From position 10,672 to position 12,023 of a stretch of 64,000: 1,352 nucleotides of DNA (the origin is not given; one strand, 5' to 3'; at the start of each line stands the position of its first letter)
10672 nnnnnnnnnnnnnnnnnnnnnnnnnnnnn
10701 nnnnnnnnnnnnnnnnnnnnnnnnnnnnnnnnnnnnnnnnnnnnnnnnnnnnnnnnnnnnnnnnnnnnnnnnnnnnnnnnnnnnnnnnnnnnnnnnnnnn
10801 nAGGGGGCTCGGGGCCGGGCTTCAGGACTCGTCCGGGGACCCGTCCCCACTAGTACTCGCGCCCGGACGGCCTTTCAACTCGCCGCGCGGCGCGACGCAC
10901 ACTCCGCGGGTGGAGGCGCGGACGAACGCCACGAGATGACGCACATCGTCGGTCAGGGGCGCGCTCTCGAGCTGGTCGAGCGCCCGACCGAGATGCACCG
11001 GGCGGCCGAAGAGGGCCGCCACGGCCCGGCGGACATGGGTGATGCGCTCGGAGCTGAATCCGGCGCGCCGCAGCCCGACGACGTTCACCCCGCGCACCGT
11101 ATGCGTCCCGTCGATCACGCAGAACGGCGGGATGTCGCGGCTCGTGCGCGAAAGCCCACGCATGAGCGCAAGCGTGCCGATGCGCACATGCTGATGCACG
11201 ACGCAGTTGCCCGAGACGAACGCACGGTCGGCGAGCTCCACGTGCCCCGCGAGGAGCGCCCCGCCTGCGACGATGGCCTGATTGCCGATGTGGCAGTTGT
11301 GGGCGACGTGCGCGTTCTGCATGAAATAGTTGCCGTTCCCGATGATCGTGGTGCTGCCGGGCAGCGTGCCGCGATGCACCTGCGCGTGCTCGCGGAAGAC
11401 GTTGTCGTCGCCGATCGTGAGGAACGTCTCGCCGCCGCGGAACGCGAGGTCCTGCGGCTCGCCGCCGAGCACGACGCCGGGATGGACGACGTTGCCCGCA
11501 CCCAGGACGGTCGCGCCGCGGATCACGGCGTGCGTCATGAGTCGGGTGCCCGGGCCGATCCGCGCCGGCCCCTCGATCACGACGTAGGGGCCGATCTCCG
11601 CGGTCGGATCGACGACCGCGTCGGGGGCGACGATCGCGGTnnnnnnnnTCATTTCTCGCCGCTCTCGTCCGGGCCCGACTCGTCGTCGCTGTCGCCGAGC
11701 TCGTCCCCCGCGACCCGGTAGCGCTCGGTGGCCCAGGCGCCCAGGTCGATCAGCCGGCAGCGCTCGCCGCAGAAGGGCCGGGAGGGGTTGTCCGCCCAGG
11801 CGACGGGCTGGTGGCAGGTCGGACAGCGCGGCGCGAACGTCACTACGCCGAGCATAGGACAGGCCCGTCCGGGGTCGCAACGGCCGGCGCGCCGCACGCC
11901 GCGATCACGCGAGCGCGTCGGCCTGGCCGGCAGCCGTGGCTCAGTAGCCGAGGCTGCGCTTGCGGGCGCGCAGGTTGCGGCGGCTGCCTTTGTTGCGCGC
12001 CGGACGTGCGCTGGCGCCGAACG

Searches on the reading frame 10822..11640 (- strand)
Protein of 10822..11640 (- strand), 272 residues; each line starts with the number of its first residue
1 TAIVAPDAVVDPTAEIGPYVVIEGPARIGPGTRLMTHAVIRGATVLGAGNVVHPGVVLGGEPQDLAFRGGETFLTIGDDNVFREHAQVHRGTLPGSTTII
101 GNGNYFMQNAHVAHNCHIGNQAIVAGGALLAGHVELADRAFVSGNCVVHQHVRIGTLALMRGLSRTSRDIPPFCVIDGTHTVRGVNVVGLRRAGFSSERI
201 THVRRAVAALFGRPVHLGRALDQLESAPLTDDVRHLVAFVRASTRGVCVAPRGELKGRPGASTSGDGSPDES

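Call 5: search_protein_families(library=pfam, proteins=[window:10822-11640:-], max_evalue=0.01)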
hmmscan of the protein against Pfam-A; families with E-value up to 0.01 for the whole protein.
window:10822-11640:- (272 aa): 3 families
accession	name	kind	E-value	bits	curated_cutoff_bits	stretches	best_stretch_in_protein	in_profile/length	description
PF13720.11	Acetyltransf_11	-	1.2e-21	77.3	24.5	1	169-248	1-82/82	Udp N-acetylglucosamine O-acyltransferase; Domain 2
PF00132.30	Hexapep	-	7.8e-20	70.1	27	2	98-132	2-36/36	Bacterial transferase hexapeptide (six repeats)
PF25084.1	LbH_EIF2B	-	4.7e-08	33.4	54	1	75-156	23-101/105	EIF2B subunit epsilon LbH domain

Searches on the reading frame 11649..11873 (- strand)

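Call 67: search_protein_families(library=pfam, proteins=[window:11649-11873:-], max_evalue=0.001)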
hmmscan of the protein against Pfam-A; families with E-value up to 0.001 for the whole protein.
window:11649-11873:- (74 aa): 1 family
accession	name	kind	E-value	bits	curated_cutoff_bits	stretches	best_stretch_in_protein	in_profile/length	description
PF03884.20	YacG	-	1.4e-22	79.5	25.5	1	16-64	2-51/52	DNA gyrase inhibitor YacG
